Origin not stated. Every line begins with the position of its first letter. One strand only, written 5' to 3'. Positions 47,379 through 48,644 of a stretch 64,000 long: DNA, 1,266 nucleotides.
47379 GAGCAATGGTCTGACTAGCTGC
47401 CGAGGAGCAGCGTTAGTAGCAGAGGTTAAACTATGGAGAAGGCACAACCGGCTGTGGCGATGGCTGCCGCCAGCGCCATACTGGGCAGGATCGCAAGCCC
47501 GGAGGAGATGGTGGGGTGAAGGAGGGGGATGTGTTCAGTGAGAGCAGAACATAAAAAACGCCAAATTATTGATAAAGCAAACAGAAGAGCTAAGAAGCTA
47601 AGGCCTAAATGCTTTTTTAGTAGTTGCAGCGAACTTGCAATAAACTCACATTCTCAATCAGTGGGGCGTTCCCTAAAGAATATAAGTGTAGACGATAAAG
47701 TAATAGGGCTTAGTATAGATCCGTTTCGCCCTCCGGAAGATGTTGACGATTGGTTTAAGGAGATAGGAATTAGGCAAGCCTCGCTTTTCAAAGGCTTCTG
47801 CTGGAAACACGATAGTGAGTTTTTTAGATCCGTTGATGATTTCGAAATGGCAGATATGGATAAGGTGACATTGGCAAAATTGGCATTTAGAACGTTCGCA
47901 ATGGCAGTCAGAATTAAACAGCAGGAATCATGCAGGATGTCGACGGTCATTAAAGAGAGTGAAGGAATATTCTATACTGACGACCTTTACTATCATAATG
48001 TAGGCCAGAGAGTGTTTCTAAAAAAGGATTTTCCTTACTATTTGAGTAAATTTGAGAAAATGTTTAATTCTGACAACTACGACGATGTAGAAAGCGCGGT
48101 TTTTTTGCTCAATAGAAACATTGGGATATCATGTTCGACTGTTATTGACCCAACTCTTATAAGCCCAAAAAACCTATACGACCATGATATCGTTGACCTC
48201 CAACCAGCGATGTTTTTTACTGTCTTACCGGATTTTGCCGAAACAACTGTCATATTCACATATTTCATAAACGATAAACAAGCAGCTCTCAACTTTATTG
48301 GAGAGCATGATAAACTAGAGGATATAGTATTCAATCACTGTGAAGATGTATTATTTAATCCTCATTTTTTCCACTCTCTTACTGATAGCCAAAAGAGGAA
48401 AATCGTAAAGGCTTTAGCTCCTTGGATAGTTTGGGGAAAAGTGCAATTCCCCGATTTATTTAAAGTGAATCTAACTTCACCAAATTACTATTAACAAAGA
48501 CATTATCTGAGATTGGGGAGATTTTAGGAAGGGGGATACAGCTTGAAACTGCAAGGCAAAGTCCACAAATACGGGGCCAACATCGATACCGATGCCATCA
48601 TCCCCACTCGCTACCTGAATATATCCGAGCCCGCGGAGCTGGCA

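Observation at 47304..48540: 38%-GC orphan 321-aa gene inserted between leuC and leuD, behind a duplicated leuC 3' end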

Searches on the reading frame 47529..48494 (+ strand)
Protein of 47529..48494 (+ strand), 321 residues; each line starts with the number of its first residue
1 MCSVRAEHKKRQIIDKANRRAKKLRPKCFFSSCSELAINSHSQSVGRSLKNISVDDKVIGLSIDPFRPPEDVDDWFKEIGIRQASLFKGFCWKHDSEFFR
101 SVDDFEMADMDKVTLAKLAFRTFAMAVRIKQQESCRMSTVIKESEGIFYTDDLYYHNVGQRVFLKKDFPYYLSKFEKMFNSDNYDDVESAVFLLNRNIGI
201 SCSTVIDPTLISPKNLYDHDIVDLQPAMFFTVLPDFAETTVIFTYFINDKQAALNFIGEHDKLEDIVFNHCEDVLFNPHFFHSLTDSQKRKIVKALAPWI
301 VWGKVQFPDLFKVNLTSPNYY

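Call 4: search_protein_families(library=pfam, proteins=[window:47529-48494:+], max_evalue=1)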
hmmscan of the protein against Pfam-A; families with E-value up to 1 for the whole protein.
window:47529-48494:+ (321 aa): 0 families

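Call 5: search_protein_families(library=padloc, proteins=[window:47529-48494:+], max_evalue=1)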
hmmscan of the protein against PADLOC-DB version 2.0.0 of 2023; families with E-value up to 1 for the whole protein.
window:47529-48494:+ (321 aa): 0 families

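Call 6: search_protein_families(library=phrogs, proteins=[window:47529-48494:+], max_evalue=1)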
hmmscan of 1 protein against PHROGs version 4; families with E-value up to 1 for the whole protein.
window:47529-48494:+ (321 aa): 1 family
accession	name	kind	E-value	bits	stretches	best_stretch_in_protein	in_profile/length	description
phrog_4860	-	unknown function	0.056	14.2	0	261-281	19-42/72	-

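Call 7: search_protein_families(library=ncbifam, proteins=[window:47529-48494:+], max_evalue=1)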
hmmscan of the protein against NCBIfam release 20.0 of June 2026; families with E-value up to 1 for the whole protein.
window:47529-48494:+ (321 aa): 0 families

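Call 8: find_homologous_proteins(query=window:47529-48494:+, max_evalue=0.01)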
Query window:47529-48494:+ (321 aa): 8 proteins with E <= 0.01 among 597 candidates.
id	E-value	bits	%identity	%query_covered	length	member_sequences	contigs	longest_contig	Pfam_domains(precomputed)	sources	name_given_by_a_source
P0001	1.7e-214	729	100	99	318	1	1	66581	-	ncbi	-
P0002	7.0e-163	559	78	99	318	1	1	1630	-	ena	-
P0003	1.5e-136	473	66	99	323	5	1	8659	-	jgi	-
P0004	3.7e-132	458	62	99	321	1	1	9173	-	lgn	-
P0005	1.0e-129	450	66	99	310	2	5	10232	-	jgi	-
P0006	2.7e-127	443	61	99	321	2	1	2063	-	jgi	-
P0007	2.9e-90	321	49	98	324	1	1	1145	-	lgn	-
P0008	7.0e-69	251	42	97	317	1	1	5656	-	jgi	jgi:hypothetical protein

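Call 11: find_encoding_contigs(protein=P0003, flank=10000, max_places=4)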
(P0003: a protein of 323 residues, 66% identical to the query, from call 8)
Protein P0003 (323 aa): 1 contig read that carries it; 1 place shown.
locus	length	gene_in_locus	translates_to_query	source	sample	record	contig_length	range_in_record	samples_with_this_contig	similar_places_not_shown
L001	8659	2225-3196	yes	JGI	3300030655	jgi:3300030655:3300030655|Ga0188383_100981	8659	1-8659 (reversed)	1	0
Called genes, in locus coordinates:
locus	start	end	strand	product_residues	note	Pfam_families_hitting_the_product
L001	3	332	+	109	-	?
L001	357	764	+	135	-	PF02308:MgtC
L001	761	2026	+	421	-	PF00330:Aconitase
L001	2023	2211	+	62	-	-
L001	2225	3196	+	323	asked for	-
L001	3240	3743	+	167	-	PF00694:Aconitase_C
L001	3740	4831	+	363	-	PF00180:Iso_dh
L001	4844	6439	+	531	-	PF00682:HMGL-like, PF22617:HCS_D2, PF08502:LeuA_dimer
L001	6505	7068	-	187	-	PF14512:TM1586_NiRdase (faint), PF00881:Nitroreductase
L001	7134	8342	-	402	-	PF01969:Ni_insertion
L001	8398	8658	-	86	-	?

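Call 12: find_encoding_contigs(protein=P0004, flank=10000, max_places=4)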
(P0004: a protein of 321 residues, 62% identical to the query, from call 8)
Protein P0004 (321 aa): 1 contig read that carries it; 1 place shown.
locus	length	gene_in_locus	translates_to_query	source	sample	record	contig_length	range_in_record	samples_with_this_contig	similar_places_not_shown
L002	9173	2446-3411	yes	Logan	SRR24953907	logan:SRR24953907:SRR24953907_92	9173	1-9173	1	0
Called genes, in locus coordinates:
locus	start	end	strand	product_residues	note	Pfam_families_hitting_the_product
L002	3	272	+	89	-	?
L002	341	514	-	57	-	-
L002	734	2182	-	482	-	-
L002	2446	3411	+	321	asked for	-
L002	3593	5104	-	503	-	PF00199:Catalase, PF06628:Catalase-rel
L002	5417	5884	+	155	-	-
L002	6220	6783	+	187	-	PF19620:DUF6125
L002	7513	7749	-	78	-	-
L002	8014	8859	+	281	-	PF14512:TM1586_NiRdase, PF00881:Nitroreductase (weak)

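Call 13: find_encoding_contigs(protein=P0005, flank=10000, max_places=6)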
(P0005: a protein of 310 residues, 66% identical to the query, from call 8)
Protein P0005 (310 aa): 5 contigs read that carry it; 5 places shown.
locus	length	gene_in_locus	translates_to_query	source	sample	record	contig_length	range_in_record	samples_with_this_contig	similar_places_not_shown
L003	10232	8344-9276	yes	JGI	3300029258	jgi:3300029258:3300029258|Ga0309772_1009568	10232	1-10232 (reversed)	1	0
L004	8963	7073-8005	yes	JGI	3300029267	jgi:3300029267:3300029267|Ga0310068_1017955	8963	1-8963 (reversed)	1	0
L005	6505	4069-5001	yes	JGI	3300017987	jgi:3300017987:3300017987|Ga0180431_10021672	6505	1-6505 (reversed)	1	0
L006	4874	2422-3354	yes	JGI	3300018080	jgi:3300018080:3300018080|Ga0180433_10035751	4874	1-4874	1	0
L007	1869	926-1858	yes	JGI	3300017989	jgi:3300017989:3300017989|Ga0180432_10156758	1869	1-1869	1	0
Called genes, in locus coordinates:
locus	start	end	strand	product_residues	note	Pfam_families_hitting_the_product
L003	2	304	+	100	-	?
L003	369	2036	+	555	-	PF00920:ILVD_EDD_N, PF24877:ILV_EDD_C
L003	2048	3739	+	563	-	PF02776:TPP_enzyme_N, PF00205:TPP_enzyme_M, PF02775:TPP_enzyme_C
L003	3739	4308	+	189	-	PF01842:ACT, PF22629:ACT_AHAS_ss, PF13710:ACT_5, PF10369:ALS_ss_C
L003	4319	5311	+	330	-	PF02826:2-Hacid_dh_C, PF03446:NAD_binding_2 (weak), PF03807:F420_oxidored (weak), PF07991:KARI_N, PF01450:KARI_C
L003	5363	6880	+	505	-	PF00682:HMGL-like, PF22617:HCS_D2, PF08502:LeuA_dimer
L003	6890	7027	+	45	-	-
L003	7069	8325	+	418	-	PF00330:Aconitase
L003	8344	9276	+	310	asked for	-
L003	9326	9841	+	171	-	PF00694:Aconitase_C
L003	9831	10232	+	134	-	?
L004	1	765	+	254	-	?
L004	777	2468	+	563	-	PF02776:TPP_enzyme_N, PF00205:TPP_enzyme_M, PF02775:TPP_enzyme_C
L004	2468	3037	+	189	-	PF01842:ACT, PF22629:ACT_AHAS_ss, PF13710:ACT_5, PF10369:ALS_ss_C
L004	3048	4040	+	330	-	PF02826:2-Hacid_dh_C, PF03446:NAD_binding_2 (weak), PF03807:F420_oxidored (weak), PF07991:KARI_N, PF01450:KARI_C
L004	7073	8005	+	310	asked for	-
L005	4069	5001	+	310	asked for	-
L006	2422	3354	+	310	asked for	-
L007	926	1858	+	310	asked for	-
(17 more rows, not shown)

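Call 14: find_encoding_contigs(protein=P0008, flank=10000, max_places=4)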
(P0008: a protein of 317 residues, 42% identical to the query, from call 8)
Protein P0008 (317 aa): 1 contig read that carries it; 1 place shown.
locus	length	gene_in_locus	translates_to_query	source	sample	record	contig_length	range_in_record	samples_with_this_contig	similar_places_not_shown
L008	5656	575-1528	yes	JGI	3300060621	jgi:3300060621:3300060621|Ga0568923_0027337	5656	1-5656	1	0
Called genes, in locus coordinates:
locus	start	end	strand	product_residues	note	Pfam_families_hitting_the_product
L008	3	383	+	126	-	?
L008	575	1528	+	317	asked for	-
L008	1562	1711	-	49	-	-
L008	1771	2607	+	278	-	PF23023:Anti-Pycsar_Apyc1 (weak), PF00753:Lactamase_B, PF12706:Lactamase_B_2 (faint)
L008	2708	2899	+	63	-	-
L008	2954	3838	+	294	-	PF01513:NAD_kinase, PF20143:NAD_kinase_C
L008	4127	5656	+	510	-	?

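Call 20: find_encoding_contigs(protein=P0002, flank=10000, max_places=3)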
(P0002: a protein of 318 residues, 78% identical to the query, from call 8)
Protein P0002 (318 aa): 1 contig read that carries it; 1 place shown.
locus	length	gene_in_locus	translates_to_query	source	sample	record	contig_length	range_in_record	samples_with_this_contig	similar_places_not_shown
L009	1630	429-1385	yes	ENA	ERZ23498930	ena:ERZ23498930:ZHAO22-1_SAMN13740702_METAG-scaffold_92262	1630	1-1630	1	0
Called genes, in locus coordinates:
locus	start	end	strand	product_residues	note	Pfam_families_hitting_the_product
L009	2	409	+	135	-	?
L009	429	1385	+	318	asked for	-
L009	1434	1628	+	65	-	?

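Call 21: find_encoding_contigs(protein=P0006, flank=10000, max_places=3)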
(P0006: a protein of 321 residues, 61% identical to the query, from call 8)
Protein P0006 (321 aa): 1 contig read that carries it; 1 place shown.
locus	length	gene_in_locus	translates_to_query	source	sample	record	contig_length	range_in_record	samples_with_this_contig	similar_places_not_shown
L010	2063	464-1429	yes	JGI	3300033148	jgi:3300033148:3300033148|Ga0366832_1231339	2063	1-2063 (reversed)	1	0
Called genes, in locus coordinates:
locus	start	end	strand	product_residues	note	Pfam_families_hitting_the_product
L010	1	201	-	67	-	?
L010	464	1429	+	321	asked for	-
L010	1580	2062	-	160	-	PF01545:Cation_efflux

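Call 22: find_encoding_contigs(protein=P0007, flank=10000, max_places=3)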
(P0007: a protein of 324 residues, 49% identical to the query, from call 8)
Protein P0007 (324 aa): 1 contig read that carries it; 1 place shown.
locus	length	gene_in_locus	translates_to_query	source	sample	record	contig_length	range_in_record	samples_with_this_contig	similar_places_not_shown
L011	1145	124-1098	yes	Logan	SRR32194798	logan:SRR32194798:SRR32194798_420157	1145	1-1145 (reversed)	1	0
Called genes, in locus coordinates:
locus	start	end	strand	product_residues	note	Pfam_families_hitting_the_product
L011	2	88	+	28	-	?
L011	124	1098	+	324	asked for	-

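Call 26: find_related_loci(query=A1, collection=genome_contigs, flank=8000)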
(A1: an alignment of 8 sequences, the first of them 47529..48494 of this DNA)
Query A1 (321 aa) in genome_contigs; peptide patterns used: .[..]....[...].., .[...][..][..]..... (x = any residue, [..] = any of these).
192 stretches matched a pattern; 80 encode a relative of the query (tblastn E <= 1e-3); 80 distinct loci.
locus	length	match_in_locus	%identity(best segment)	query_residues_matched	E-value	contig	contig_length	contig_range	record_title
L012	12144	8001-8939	36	1-317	4e-52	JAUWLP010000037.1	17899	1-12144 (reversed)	MAG: Desulfobacteraceae bacterium isolate CSMAG_2375 CSMAG_2375_k141_233306_length_17899_cov_19.5757, whole genome shotg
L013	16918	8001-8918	23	12-296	1e-17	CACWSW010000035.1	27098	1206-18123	uncultured bacterium isolate RUG10884 genome assembly, contig: RUG10884_asm_35, whole genome shotgun sequence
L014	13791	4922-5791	23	33-301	4e-15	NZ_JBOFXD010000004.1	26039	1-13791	MAG: Cetobacterium sp. isolate WFFMC_MAG_535 k139_32065_flag=0_multi=5.9961_len=26039, whole genome shotgun sequence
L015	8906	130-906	26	27-284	4e-15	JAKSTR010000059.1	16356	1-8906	MAG: Treponemataceae bacterium isolate Horse_feces312 MAG312_59, whole genome shotgun sequence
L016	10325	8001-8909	28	8-292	1e-14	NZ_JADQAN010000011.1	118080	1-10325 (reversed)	Psychrobacter sp. Ps1 NODE_11_length_118080_cov_158.087447, whole genome shotgun sequence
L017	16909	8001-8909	28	8-292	1e-14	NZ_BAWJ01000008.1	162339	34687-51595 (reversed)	Psychrobacter sp. JCM 18903, whole genome shotgun sequence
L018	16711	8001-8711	28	19-257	1e-14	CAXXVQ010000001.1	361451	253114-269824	MAG: Paludibacteraceae bacterium isolate 652e5631-a02e-49fa-becf-c47b9cb2a942 genome assembly, contig: contig_1, whole g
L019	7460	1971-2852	24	1-288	2e-14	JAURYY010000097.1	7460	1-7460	MAG: Paludibacter sp. isolate E2_metabat.bin.19 E2_k141_68610, whole genome shotgun sequence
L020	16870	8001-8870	25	18-292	2e-13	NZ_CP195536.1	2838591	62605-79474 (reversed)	Psychrobacter sp. DM4 chromosome, complete genome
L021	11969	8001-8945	24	2-293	4e-13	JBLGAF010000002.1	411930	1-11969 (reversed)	MAG: Oleispira sp. isolate 3300053772_105 Ga0535651_0000004, whole genome shotgun sequence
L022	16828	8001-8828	27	33-292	9e-13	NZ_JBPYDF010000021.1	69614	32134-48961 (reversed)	Psychrobacter sp. 1Y1 NODE_21_length_69614_cov_1794.041704, whole genome shotgun sequence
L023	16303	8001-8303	35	21-115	2e-12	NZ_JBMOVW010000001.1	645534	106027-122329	Arcobacter sp. YIC-310 Scaffold1, whole genome shotgun sequence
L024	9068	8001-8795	24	32-303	1e-12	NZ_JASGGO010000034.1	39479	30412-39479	MAG: Paracoccus sp. (in: a-proteobacteria) isolate 5H033 JMF-2111-06-0005.hyb.bin.33_33, whole genome shotgun sequence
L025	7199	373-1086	26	27-250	5e-12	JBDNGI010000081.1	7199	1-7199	MAG: Halanaerobiales bacterium isolate concoct.185.WLB k141_134188, whole genome shotgun sequence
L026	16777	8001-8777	24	33-294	5e-12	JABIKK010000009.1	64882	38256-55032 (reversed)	MAG: Candidatus Woesearchaeota archaeon isolate SI054_bin47 k141_398275, whole genome shotgun sequence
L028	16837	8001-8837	21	32-304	4e-11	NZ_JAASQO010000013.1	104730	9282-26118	Parvibaculum indicum strain DSM 25305 Ga0373335_13, whole genome shotgun sequence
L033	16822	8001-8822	24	33-296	3e-10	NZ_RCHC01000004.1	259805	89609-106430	Acinetobacter chengduensis strain WCHAc060005 4, whole genome shotgun sequence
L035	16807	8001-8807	20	32-285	4e-10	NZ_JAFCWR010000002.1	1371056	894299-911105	Brevundimonas sp. TWP2-1 NODE_2_length_1371056_cov_130.663687, whole genome shotgun sequence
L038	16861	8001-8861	23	27-292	6e-10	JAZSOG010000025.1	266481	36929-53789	MAG: Kiritimatiellia bacterium isolate T1900044549_TS20190015.MAGScoT_cleanbin_000036 SGB_192_k141_2793970, whole genome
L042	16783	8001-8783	25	29-284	2e-9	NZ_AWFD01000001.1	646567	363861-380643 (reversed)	Hyphomonas sp. CY54-11-8 contig1, whole genome shotgun sequence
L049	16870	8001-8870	22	18-291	1e-9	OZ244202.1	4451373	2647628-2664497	MAG: Acidimicrobiales bacterium isolate c26384db-3239-4ddf-b8ae-d2c5db579604 genome assembly, chromosome: 1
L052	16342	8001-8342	28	14-131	4e-8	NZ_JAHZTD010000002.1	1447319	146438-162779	Hymenobacter sp. HSC-4F20 NODE_2_length_1447319_cov_46.706783, whole genome shotgun sequence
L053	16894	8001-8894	21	12-293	5e-8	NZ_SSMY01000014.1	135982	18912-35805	MAG: Sphingomonas sp. isolate LY.26 14, whole genome shotgun sequence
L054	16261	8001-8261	32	14-104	6e-8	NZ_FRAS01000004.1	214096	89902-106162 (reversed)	Hymenobacter psychrotolerans DSM 18569, whole genome shotgun sequence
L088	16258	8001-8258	26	36-144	6e-4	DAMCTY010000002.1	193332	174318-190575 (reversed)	MAG TPA_asm: Stenotrophomonas sp. isolate CTOTU50078 NODE_25_length_193332_cov_17.613379, whole genome shotgun sequence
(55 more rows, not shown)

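Call 27: find_related_loci(query=A1, collection=viral_contigs, flank=8000)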
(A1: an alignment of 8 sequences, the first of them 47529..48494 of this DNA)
Query A1 (321 aa) in viral_contigs; peptide patterns used: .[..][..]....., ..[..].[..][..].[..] (x = any residue, [..] = any of these).
38 stretches matched a pattern, but none encodes a relative of the query by tblastn (E <= 1e-3).

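Call 33: search_protein_families(library=pfam, proteins=[L012:7947-8978:+, L013:7962-8972:+, L014:4808-5836:+, L016:7911-9029:+, L024:7908-8888:+, L033:7569-8960:+, L035:7722-8945:+, L049:7905-8951:+, L053:7833-9002:+], max_evalue=1)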
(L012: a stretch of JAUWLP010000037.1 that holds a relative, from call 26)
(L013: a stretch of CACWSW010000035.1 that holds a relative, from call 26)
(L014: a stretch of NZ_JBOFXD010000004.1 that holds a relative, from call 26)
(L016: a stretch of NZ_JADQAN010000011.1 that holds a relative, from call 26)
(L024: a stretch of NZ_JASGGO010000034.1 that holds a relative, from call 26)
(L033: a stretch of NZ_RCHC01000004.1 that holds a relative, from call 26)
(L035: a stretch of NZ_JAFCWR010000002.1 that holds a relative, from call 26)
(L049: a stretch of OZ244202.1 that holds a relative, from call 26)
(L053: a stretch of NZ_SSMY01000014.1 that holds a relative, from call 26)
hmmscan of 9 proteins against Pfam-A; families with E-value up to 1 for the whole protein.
L012:7947-8978:+ (343 aa): 0 families

L013:7962-8972:+ (336 aa): 0 families

L014:4808-5836:+ (342 aa): 1 family
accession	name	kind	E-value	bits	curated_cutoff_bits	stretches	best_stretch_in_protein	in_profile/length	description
PF15560.11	Imm12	-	0.27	11.7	25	1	253-310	18-77/138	Immunity protein 12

L016:7911-9029:+ (372 aa): 2 families
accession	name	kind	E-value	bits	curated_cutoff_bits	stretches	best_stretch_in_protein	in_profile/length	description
PF02810.21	SEC-C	-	2.8e-09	37.1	20.4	1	5-22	1-18/19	SEC-C motif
PF05220.18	MgpC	-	0.15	11.8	27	1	253-283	75-105/226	MgpC adhesin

L024:7908-8888:+ (326 aa): 0 families

L033:7569-8960:+ (463 aa): 0 families

L035:7722-8945:+ (407 aa): 2 families
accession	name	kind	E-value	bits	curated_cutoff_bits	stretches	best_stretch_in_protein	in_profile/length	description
PF02810.21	SEC-C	-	2.8e-05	24.3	20.4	1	43-60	1-18/19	SEC-C motif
PF10339.14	Vel1p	-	0.19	11.4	23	1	122-198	62-141/202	Yeast-specific zinc responsive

L049:7905-8951:+ (348 aa): 0 families

L053:7833-9002:+ (389 aa): 1 family
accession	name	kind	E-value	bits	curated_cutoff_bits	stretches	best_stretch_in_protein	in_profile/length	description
PF02810.21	SEC-C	-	0.00029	21.1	20.4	1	28-43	4-19/19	SEC-C motif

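Call 34: search_protein_representatives(alignment_id=A1)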
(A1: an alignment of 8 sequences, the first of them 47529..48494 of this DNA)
Query: 8 sequences, 318 profile positions. Proteins with E-value up to 0.001 (for the whole library): 3001; up to 1e-10: 1213; up to 1e-30: 38. The best 150 are listed.
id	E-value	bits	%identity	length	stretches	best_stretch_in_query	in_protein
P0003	7.4e-163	557.7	-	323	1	1-318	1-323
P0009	2.9e-112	391.4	-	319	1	1-318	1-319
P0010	1.9e-108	378.9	-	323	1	2-317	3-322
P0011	5.0e-91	321.7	-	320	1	4-317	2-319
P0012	2.9e-80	286.3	-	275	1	5-223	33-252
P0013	5.1e-72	259.2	-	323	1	5-314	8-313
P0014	1.8e-71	257.4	-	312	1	4-314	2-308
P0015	1.2e-57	212.0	-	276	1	3-265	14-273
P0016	1.9e-45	171.9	-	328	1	5-294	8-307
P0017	4.8e-44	167.3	-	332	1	5-309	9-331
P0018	8.9e-42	159.8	-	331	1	5-296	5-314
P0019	2.8e-41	158.2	-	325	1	11-297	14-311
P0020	4.7e-41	157.5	-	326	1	11-288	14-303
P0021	6.5e-41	157.0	-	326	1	15-315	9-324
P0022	2.8e-40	154.9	-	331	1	5-289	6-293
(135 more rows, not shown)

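Call 35: predict_structure(alignment_id=A1)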
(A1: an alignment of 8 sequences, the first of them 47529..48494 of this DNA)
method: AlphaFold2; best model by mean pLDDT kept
length: 321 residues; sequences in the alignment: 8
mean_pLDDT: 63.4   pTM: 0.63
mean pLDDT of the five models: 63.4, 62.8, 61.6, 60.2, 41.9
residues with pLDDT >= 90: 20; 70-90: 137; 50-70: 42; < 50: 122
segments of 3 or more residues with pLDDT < 50: 1-3, 27-54, 56-104, 273-281, 291-321
pLDDT, mean of each block of 10 residues (from residue 1): 65 83 57 42 39 41 42 40 40 46 52 79 77 84 86 80 85 80 84 72 79 68 85 73 91 88 71 46 53 41 32 32 31
secondary structure, 60 per line:
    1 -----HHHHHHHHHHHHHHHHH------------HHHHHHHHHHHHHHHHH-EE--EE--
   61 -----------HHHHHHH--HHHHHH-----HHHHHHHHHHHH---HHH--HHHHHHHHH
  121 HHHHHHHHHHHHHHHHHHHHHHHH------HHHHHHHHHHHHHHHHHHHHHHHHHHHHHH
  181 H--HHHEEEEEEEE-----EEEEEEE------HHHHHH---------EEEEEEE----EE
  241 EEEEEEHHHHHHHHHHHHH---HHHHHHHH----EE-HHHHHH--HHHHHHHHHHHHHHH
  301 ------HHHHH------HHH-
elements in order: H6-22 H35-51 H72-78 H81-86 H92-103 H112-144 H151-181 E187-194 E200-206 H213-218 E228-234 E239-246 H247-259 H263-270 H278-283 H286-300 H307-311

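Call 37: find_homologous_proteins(query=A3, max_evalue=0.00001)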
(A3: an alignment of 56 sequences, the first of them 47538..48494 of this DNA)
Query A3 (56 sequences) (318 aa, profile of the alignment): 20 proteins with E <= 0.00001 among 6329 candidates.
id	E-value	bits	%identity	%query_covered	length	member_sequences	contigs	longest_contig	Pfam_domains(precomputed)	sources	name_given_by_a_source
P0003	5.7e-93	330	66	100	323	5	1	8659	-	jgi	-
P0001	2.3e-90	321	100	100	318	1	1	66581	-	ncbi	-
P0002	1.6e-88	315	78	100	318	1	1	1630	-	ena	-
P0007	5.8e-87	310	49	99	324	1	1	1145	-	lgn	-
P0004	7.3e-85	303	62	100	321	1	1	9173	-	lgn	-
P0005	3.9e-84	300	66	100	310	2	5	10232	-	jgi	-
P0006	7.7e-83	296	62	100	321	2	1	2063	-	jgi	-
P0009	1.5e-82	295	49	100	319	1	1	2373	-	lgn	-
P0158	1.6e-78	282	40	97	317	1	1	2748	-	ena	-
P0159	2.5e-78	281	38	100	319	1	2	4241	-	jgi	jgi:hypothetical protein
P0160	1.1e-77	279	41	97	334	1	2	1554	-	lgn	-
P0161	4.6e-77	277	42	99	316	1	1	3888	-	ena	-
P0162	6.1e-77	277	50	98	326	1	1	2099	-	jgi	jgi:hypothetical protein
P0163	6.6e-77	277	40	99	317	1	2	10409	-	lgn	-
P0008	1.0e-76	276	42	97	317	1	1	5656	-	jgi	jgi:hypothetical protein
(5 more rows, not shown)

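Call 39: find_encoding_contigs(protein=P0001, flank=1000, max_places=2)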
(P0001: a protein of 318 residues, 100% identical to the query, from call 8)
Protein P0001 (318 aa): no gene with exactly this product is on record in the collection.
